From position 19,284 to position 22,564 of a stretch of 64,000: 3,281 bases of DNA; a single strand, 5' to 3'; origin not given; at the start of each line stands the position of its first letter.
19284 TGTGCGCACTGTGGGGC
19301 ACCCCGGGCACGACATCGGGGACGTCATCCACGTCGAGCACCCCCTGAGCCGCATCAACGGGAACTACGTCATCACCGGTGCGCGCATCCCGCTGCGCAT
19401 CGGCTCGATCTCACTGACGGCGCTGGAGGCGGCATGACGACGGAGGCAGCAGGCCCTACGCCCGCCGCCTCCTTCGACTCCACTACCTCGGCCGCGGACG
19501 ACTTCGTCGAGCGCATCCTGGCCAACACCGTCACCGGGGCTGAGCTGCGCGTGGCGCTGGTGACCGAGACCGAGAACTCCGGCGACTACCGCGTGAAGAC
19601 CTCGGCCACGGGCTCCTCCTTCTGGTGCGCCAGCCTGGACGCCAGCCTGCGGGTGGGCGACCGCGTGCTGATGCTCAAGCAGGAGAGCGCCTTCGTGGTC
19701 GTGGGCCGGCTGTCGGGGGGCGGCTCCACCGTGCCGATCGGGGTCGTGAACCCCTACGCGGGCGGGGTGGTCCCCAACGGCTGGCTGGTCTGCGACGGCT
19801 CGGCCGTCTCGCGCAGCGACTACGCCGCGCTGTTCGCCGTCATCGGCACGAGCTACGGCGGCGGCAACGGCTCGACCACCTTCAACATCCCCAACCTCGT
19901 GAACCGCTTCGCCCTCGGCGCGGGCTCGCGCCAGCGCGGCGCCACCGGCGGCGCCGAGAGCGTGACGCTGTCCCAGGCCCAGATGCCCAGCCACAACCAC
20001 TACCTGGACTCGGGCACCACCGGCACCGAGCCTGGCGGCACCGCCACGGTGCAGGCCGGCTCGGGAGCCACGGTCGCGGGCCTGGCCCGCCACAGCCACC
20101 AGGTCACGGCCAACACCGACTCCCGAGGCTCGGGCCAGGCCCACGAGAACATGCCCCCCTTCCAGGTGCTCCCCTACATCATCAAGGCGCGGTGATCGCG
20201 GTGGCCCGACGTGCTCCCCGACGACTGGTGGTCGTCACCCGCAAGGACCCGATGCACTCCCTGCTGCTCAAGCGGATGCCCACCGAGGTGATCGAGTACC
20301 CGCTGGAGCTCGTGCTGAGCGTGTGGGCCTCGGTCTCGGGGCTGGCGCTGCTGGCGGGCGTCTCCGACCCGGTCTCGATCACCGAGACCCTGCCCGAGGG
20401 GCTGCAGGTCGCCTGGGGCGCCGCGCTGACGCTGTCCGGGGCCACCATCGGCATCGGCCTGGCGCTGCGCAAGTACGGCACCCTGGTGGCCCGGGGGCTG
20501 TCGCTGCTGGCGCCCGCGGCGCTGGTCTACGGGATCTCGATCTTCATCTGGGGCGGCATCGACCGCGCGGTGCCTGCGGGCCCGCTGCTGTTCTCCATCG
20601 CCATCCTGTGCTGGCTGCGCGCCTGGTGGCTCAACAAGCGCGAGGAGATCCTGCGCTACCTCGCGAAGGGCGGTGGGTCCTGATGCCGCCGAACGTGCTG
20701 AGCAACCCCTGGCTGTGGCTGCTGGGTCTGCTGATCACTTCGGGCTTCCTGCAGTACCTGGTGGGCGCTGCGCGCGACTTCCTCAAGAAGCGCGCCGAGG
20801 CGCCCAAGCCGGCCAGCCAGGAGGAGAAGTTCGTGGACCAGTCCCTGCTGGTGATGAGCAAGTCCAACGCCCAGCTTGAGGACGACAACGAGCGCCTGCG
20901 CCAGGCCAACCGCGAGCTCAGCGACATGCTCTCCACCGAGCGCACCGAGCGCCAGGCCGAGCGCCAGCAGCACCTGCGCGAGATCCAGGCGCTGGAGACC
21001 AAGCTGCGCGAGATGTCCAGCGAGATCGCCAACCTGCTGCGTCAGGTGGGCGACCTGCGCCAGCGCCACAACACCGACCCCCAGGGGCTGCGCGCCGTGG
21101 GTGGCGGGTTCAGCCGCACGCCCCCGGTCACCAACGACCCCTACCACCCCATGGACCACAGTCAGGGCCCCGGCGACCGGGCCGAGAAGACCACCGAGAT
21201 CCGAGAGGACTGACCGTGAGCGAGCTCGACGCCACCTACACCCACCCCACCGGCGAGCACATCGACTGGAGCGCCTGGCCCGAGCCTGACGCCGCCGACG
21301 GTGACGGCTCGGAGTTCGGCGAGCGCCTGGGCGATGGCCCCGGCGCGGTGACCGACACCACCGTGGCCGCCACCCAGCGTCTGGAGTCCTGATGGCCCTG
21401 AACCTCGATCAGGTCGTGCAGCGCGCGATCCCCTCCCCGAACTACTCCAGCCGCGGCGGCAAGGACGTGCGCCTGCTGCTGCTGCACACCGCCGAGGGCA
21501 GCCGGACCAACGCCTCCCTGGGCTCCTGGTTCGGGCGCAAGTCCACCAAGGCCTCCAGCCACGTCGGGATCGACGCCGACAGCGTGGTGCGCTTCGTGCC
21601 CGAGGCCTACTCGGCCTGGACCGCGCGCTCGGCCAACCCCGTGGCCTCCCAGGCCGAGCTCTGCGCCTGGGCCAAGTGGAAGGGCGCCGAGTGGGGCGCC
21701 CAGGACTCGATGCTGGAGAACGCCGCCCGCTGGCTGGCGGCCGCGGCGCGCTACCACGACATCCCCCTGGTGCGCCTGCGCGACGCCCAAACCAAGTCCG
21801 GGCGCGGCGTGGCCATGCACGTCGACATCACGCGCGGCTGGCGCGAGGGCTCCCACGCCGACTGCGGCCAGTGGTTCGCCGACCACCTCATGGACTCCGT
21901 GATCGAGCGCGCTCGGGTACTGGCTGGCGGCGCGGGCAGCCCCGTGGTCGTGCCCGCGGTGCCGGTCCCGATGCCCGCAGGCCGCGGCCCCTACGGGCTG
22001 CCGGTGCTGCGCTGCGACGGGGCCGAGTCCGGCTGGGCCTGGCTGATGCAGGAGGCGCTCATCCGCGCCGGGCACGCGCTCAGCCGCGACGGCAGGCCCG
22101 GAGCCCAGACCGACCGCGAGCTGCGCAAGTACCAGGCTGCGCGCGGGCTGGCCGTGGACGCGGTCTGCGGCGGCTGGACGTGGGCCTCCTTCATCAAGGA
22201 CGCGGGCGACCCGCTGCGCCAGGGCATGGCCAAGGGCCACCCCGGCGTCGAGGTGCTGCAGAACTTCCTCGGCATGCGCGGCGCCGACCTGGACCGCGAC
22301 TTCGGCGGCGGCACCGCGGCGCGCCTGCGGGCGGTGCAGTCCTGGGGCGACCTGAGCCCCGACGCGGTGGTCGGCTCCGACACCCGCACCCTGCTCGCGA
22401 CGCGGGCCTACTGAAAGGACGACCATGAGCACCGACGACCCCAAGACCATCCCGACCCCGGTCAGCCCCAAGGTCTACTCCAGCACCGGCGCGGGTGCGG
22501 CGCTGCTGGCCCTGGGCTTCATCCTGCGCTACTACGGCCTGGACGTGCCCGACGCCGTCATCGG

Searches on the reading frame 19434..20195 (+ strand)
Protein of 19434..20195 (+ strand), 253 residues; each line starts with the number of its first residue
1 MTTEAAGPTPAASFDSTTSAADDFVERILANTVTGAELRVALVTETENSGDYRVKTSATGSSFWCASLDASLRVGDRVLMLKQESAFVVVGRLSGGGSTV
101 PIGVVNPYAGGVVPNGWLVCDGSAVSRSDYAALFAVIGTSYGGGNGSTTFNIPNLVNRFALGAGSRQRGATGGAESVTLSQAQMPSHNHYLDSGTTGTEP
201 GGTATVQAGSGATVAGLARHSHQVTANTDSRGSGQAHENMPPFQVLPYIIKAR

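Call 3: search_protein_families(library=pfam, proteins=[window:19434-20195:+], max_evalue=0.1)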
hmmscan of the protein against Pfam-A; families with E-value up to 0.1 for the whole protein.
window:19434-20195:+ (253 aa): 2 families
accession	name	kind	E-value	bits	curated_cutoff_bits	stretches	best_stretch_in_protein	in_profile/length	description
PF07484.17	Collar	-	8.4e-23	80.5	24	1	103-159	1-56/57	Phage Tail Collar Domain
PF21939.1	Gp10_C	-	1.5e-05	26.4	27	1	159-245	50-132/139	Baseplate structural protein Gp10, C-terminal domain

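Call 4: search_protein_families(library=phrogs, proteins=[window:19434-20195:+], max_evalue=0.01)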
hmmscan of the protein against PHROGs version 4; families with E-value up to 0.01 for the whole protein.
window:19434-20195:+ (253 aa): 27 families (the best 25 are shown)
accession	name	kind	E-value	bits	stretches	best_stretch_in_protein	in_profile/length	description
phrog_9116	-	tail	9.8e-34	117.9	1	97-250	56-209/455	tail protein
phrog_1858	-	tail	2.7e-22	79.6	1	86-252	126-293/1018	tail fiber protein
phrog_8763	-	tail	2.9e-22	79.7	1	93-252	535-748/1024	tail protein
phrog_19618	-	tail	1.8e-20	74.3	1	98-235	134-266/387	tail collar protein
phrog_523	-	tail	2.3e-20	74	1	54-252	436-637/673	tail collar fiber protein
phrog_8469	-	tail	2.1e-17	64.4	2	27-201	90-210/303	tail fiber protein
phrog_1800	-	tail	3.2e-17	63.7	1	94-251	384-544/545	tail collar fiber protein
phrog_31611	-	tail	3.1e-16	60.5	1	103-231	167-290/385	tail collar protein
phrog_327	-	tail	1.5e-15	58.5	1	83-252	293-441/618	tail protein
phrog_25747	-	tail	4.6e-15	55.6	1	103-229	681-804/901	tail fiber protein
phrog_2097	-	tail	2.3e-14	54.1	1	98-238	384-507/644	tail fiber protein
phrog_14307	-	unknown function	4.2e-12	46.9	1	89-195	37-132/137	-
phrog_38759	-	unknown function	4.8e-12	46.2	1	109-201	762-855/920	-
phrog_6256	-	tail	6.9e-12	46.2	1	98-234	287-405/686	tail fiber protein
phrog_3100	-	tail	1.3e-09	39.8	1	77-209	215-320/382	tail fiber protein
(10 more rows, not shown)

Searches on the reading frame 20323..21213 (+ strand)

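Call 12: search_protein_families(library=pfam, proteins=[window:20323-21213:+], max_evalue=0.01)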
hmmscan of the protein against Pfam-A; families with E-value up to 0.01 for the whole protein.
window:20323-21213:+ (296 aa): 2 families
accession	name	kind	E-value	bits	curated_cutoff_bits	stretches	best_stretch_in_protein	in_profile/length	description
PF06785.16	UPF0242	-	0.005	17.4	33.5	1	173-239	126-191/194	Uncharacterised protein family (UPF0242) N-terminus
PF25785.1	TPR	-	0.0073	17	27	0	209-251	4-46/110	Nucleoprotein TPR-like domain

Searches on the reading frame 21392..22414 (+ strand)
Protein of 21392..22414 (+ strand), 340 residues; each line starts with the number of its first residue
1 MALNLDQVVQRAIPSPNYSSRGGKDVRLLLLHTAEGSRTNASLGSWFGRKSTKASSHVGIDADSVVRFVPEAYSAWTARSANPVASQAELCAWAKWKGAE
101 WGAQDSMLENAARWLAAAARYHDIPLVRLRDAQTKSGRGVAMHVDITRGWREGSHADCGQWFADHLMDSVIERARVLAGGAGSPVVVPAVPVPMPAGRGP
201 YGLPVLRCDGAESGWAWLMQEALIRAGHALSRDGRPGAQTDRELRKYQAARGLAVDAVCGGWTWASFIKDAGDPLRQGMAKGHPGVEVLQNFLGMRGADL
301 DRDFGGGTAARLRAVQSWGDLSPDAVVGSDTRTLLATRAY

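Call 3: search_protein_families(library=pfam, proteins=[window:21392-22414:+], max_evalue=0.1)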
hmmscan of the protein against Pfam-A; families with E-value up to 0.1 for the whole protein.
window:21392-22414:+ (340 aa): 2 families
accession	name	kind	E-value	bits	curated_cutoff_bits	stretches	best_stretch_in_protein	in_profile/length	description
PF01471.23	PG_binding_1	-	5.1e-12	46.2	23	2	219-265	8-55/57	Putative peptidoglycan binding domain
PF01510.30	Amidase_2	-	4.9e-09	37.1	26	1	24-146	3-122/131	N-acetylmuramoyl-L-alanine amidase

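Call 4: search_protein_families(library=phrogs, proteins=[window:21392-22414:+], max_evalue=0.01)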
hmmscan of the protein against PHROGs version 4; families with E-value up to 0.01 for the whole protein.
window:21392-22414:+ (340 aa): 13 families
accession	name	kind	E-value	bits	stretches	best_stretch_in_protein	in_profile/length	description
phrog_12609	-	lysis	4.2e-22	79.9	1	10-163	7-171/264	endolysin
phrog_2649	-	lysis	1.2e-11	46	1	219-267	187-235/261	endolysin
phrog_16428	-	lysis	1.8e-11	44.4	1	12-265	248-516/520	endolysin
phrog_1224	-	head and packaging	2.8e-10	41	2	219-269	16-66/438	endolysin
phrog_1493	-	lysis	1.5e-09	38.6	1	28-272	36-310/394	endolysin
phrog_700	-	lysis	1.9e-08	35.1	1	17-162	201-355/491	endolysin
phrog_833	-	lysis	2.3e-08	35.1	1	18-126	22-131/294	endolysin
phrog_7698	-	lysis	2.5e-08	35.1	1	7-185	5-165/316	endolysin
phrog_19265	-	unknown function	3.4e-08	34.5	1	16-175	14-157/293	-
phrog_670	-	lysis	3.4e-07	30.5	1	9-163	96-238/596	endolysin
phrog_1794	-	lysis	2.9e-06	27.9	1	11-118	39-156/336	amidase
phrog_2338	-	lysis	4.5e-05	24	1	18-165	21-158/346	endolysin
phrog_1512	-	lysis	0.0062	17.6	0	288-337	193-244/314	endolysin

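Call 54: find_related_loci(query=window:21392-22414:+, collection=viral_contigs, flank=6000)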
Query window:21392-22414:+ (340 aa) in viral_contigs; peptide patterns used: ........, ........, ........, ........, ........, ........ (x = any residue, [..] = any of these).
5 stretches matched a pattern, but none encodes a relative of the query by tblastn (E <= 1e-3).

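Call 78: find_homologous_proteins(query=window:21392-22414:+, max_evalue=1e-20)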
Query window:21392-22414:+ (340 aa): 349 proteins with E <= 1e-20 among 8000 candidates; the best 120 are listed.
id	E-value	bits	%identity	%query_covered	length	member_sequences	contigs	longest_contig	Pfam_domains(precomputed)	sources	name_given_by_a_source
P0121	7.5e-226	767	100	100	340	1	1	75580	PF01510.31,PF01471.24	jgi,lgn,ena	-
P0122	2.3e-168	578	76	100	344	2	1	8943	PF01510.31,PF01471.24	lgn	-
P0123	4.5e-56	208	59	50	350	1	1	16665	PF01510.31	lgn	-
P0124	2.3e-54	203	57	50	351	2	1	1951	PF01510.31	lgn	-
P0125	2.2e-53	200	54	53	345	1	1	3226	PF01510.31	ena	-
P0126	1.8e-51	193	43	75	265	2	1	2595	PF01510.31,PF01471.24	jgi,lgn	jgi:peptidoglycan hydrolase-like protein with peptidoglycan-binding domain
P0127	2.4e-51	193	56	50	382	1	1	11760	PF01510.31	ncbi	-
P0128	1.1e-50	191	55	51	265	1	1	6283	-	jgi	-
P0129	2.4e-50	190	57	49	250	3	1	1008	-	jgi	-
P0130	3.4e-50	189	43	74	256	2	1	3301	PF01510.31,PF01471.24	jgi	-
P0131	9.6e-49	184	46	75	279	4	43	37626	PF01510.31,PF01471.24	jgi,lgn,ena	-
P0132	3.9e-48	182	44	75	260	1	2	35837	PF01510.31,PF01471.24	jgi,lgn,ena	-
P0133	9.8e-48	181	44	75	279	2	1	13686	PF01510.31,PF01471.24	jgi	-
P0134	5.0e-47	179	44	74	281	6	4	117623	PF01510.31,PF01471.24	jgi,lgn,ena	-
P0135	1.5e-46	177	41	74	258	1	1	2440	PF01510.31,PF01471.24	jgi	jgi:peptidoglycan hydrolase-like protein with peptidoglycan-binding domain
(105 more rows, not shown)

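Call 79: find_encoding_contigs(protein=P0122, flank=10000, max_places=2)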
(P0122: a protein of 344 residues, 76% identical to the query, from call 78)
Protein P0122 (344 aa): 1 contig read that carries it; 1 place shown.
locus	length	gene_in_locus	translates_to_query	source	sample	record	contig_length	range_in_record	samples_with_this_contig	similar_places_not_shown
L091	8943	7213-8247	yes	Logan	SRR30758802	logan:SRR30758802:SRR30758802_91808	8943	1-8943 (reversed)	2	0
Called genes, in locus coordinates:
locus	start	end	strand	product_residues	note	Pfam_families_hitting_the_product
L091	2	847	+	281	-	?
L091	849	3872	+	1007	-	-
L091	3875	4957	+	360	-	PF16466:DUF5047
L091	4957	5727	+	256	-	PF07484:Collar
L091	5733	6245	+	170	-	-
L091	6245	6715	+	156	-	-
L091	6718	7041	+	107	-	-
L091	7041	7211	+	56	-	-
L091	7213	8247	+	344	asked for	PF01510:Amidase_2, PF01471:PG_binding_1 (weak)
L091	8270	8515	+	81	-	-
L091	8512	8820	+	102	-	PF02467:Whib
